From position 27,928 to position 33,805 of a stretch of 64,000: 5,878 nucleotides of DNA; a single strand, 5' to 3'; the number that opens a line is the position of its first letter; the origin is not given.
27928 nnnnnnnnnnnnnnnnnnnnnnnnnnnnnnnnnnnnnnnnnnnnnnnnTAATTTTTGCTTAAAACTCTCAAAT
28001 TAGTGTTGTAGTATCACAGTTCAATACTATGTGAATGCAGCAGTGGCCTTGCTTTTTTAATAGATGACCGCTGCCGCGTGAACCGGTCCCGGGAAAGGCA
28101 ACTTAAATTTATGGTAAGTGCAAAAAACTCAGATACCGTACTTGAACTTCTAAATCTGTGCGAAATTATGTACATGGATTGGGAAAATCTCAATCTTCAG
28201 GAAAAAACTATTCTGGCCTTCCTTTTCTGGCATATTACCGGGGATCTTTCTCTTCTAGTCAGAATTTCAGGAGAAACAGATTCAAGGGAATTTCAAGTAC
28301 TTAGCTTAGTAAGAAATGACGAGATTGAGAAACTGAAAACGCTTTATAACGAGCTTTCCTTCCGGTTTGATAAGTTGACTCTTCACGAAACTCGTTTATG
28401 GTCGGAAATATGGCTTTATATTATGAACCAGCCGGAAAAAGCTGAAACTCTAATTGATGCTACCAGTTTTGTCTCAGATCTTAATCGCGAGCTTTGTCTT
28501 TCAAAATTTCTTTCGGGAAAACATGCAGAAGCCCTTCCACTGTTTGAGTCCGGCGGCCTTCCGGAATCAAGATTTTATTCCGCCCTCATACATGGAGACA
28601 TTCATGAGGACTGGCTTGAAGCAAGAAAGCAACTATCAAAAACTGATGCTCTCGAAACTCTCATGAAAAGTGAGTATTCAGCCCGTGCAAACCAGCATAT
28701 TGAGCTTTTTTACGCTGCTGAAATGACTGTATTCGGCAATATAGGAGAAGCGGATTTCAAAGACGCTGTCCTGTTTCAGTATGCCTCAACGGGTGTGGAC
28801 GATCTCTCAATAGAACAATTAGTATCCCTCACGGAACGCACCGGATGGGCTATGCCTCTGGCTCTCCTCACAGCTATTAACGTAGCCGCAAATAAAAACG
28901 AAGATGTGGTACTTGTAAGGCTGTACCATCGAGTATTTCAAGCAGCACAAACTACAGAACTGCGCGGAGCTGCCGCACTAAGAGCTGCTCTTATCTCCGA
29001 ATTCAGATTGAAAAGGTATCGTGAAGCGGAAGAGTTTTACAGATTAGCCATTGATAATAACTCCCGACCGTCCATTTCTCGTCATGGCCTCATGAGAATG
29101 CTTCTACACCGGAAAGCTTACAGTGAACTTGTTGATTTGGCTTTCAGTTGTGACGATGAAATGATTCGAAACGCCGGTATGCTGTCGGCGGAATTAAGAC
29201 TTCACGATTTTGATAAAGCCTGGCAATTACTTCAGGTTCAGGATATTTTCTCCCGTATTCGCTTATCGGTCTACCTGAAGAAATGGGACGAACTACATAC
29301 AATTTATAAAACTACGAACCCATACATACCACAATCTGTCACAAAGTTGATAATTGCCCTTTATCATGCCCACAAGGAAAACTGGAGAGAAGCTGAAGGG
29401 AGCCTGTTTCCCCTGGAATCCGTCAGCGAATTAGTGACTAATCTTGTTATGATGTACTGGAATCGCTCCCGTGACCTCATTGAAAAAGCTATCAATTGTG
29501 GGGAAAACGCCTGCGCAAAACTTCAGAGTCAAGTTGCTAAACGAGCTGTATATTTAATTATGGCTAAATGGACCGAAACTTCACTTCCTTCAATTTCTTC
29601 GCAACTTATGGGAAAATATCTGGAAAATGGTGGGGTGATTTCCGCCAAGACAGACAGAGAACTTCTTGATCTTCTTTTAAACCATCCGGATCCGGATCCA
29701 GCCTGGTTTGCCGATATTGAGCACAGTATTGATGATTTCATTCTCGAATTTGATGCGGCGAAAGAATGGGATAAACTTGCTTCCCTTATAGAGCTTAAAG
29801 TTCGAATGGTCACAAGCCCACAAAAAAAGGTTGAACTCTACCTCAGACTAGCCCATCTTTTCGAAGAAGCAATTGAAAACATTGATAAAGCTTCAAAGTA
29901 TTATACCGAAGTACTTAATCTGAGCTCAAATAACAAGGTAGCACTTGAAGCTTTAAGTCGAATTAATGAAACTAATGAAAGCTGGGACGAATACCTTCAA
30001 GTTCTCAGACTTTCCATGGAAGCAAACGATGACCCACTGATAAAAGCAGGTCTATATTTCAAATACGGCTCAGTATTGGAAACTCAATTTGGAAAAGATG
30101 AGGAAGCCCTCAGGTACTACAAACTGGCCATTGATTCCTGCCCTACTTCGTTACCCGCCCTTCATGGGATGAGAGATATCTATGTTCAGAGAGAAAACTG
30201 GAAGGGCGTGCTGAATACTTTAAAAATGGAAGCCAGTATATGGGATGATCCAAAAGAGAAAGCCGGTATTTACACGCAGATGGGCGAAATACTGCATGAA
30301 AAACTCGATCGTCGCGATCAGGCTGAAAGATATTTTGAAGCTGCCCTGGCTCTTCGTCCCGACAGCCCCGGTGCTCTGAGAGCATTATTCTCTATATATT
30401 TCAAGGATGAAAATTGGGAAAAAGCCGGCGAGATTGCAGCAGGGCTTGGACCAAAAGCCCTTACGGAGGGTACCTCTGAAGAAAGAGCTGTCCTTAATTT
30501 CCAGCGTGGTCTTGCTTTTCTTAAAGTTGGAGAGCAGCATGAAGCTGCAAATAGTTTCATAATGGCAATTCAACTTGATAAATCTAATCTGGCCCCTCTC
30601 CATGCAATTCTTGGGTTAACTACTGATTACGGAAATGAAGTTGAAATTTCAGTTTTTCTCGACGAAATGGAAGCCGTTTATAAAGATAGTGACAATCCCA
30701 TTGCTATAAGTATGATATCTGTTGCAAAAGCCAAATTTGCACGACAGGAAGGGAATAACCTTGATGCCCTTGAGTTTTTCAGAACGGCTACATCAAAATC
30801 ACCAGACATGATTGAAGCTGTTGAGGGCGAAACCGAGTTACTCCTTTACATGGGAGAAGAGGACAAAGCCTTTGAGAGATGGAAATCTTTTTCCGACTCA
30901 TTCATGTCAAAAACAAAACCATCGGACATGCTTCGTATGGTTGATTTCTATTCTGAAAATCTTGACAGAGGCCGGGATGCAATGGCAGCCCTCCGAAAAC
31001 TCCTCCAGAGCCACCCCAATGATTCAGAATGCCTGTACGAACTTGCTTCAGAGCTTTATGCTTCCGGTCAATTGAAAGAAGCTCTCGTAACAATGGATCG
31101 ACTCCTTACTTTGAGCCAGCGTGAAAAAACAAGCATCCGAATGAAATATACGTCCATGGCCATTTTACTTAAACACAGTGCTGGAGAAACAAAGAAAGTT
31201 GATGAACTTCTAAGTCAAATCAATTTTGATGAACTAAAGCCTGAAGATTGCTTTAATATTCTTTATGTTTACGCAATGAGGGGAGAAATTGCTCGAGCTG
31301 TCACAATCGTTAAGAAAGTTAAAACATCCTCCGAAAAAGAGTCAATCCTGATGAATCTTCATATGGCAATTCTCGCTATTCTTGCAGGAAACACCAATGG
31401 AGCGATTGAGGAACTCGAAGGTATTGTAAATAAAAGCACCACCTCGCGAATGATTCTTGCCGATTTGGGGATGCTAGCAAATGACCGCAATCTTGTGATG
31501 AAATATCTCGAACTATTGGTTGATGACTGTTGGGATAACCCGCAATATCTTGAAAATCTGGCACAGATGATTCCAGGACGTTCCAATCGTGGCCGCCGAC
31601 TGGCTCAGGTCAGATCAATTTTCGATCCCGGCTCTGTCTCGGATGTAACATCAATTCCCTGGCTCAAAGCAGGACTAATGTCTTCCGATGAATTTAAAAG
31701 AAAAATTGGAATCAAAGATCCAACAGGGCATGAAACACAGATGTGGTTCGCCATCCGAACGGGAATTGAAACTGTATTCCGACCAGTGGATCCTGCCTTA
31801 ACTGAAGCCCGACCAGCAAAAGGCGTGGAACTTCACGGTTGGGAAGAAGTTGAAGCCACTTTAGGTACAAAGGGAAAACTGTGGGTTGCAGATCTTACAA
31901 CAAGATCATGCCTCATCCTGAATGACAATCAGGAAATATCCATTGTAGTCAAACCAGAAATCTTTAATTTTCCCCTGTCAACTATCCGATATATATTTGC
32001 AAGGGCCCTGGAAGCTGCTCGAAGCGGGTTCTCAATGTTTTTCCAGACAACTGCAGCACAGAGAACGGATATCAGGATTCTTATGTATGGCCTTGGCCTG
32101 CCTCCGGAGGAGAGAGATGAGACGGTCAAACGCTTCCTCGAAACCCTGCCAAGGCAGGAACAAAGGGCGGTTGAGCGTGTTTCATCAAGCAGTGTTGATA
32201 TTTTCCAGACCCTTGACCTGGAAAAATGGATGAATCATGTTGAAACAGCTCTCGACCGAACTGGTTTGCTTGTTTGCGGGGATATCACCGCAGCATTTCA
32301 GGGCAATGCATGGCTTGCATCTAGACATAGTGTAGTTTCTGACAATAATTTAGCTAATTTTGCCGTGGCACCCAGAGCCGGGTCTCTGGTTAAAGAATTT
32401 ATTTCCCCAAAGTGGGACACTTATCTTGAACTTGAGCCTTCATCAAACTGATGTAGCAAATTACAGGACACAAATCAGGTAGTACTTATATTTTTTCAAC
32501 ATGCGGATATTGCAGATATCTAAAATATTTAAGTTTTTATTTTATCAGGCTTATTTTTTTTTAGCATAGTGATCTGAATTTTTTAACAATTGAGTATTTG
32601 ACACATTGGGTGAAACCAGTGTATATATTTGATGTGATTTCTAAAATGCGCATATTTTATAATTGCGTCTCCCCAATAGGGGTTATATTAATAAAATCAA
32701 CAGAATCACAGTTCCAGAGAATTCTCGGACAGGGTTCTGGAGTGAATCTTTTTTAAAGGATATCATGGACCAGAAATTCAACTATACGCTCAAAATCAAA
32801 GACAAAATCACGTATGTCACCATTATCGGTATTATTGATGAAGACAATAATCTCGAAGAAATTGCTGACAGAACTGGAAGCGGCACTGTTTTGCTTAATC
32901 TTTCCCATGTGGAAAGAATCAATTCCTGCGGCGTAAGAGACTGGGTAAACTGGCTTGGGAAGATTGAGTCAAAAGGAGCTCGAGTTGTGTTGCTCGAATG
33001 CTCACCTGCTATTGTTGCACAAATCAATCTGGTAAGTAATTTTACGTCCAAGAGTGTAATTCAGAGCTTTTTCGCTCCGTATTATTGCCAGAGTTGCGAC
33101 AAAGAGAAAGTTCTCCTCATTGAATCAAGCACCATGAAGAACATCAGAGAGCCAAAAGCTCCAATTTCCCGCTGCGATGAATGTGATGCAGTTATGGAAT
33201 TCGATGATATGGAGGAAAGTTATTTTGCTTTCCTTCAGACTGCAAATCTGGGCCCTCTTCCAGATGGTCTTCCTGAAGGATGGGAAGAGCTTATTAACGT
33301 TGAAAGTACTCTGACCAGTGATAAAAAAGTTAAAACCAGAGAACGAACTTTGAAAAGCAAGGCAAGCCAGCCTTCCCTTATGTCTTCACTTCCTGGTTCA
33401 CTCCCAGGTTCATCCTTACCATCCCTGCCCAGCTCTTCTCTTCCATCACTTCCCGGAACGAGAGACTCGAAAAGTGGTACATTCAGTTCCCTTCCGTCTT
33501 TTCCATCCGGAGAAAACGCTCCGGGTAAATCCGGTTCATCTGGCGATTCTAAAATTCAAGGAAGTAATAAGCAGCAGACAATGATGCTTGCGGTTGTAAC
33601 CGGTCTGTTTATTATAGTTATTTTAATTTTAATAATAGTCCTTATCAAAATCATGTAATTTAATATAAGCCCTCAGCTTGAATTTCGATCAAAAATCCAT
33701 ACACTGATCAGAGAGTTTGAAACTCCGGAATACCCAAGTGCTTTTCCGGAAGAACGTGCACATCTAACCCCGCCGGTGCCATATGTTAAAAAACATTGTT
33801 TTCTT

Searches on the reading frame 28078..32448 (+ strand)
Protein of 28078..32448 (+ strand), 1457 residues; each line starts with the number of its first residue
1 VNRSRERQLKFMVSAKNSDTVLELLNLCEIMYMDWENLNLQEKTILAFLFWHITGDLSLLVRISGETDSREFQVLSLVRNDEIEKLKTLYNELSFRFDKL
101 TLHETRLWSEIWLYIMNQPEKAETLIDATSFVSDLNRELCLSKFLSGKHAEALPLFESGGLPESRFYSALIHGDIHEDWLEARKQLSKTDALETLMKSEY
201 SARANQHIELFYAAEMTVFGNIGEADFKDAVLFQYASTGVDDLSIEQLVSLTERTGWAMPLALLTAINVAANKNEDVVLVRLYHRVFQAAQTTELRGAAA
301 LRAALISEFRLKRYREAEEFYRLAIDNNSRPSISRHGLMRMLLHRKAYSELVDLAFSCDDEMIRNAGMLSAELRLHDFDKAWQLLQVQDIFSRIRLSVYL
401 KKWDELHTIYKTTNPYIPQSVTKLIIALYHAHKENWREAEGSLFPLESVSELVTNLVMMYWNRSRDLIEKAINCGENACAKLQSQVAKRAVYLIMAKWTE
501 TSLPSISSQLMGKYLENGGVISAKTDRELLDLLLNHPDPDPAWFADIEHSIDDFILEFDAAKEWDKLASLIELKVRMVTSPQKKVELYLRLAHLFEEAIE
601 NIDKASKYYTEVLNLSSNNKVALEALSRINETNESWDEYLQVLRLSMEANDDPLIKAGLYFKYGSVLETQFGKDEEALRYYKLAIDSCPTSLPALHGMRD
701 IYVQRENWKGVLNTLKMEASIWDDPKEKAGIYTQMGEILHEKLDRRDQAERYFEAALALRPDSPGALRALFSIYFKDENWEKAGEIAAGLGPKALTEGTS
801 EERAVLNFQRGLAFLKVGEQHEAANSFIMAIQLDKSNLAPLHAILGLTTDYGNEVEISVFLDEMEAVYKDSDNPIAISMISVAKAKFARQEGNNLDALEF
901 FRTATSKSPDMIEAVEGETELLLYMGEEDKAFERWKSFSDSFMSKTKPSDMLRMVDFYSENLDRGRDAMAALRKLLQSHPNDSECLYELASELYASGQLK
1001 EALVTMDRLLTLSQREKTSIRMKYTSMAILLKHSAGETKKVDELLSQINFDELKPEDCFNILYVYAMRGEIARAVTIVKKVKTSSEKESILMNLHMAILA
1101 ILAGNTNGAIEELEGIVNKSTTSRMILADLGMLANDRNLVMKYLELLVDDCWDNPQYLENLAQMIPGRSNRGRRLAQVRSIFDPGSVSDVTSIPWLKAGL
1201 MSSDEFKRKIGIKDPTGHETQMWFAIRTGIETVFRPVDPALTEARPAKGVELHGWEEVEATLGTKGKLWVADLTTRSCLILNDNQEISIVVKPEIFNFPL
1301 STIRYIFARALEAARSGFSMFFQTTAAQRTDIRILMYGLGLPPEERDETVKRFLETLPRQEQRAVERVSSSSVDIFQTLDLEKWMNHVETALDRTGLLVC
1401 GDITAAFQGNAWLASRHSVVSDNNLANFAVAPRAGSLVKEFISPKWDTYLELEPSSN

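Call 14: search_protein_families(library=pfam, proteins=[window:28078-32448:+], max_evalue=0.01)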
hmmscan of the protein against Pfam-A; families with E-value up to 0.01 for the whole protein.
window:28078-32448:+ (1457 aa): 20 families
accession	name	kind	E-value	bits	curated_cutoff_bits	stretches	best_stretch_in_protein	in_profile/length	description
PF14559.12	TPR_19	-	3e-18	66.4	25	2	966-1010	8-52/68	Tetratricopeptide repeat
PF13428.12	TPR_14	-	5.9e-16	57.8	23.5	1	739-770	10-41/44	Tetratricopeptide repeat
PF13181.12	TPR_8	-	6.9e-13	48.1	25.7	0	730-762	2-33/34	Tetratricopeptide repeat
PF07719.23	TPR_2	-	1.4e-11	44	27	0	739-762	10-33/34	Tetratricopeptide repeat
PF00515.34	TPR_1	-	1.8e-10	40.6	27.8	0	739-762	10-33/34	Tetratricopeptide repeat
PF13424.12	TPR_12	-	4.5e-10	40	30.1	0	729-772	3-50/77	Tetratricopeptide repeat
PF25064.1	ARM_TT21_5th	-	6e-09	36.7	27.8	0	600-702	15-116/117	TT21 fifth ARM repeats domain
PF24575.1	TPR_Slam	-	3.3e-08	34.3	35.2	0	867-912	37-81/104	Surface lipoprotein assembly modifier, N-terminal TPR repeats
PF13176.12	TPR_7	-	6.2e-08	32.6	27.9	0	735-763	5-32/36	Tetratricopeptide repeat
PF13432.12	TPR_16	-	7.7e-07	29.9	32.7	0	741-786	8-53/65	Tetratricopeptide repeat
PF13431.12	TPR_17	-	5e-05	23.7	24.4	0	972-1003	2-33/34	Tetratricopeptide repeat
PF14561.12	TPR_20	-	0.0001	23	25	1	968-1017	7-53/90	Tetratricopeptide repeat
PF13429.12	TPR_15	-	0.00017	21.6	26.2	1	878-1014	146-279/280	Tetratricopeptide repeat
PF12895.13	ANAPC3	-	0.00018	22.2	27.2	0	966-1008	6-48/82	Anaphase-promoting complex, cyclosome, subunit 3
PF13174.12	TPR_6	-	0.00022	22.1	26.3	0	952-981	4-32/33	Tetratricopeptide repeat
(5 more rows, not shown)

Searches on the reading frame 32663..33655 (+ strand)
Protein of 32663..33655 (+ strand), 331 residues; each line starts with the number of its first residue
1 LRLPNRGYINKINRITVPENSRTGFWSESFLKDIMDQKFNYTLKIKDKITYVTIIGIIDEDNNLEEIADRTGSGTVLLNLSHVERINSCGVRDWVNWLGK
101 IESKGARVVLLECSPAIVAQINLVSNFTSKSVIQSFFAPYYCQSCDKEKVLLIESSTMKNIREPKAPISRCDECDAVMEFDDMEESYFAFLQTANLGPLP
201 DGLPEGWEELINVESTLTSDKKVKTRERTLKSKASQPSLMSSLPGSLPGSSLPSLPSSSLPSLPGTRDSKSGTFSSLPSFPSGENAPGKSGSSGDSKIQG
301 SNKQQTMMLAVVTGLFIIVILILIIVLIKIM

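Call 29: search_protein_families(library=pfam, proteins=[window:32663-33655:+], max_evalue=0.001)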
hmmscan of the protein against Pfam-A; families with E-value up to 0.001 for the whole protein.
window:32663-33655:+ (331 aa): 1 family
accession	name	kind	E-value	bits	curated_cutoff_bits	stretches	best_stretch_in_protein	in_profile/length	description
PF01740.26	STAS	-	0.0002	21.5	22.6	1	63-123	30-90/106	STAS domain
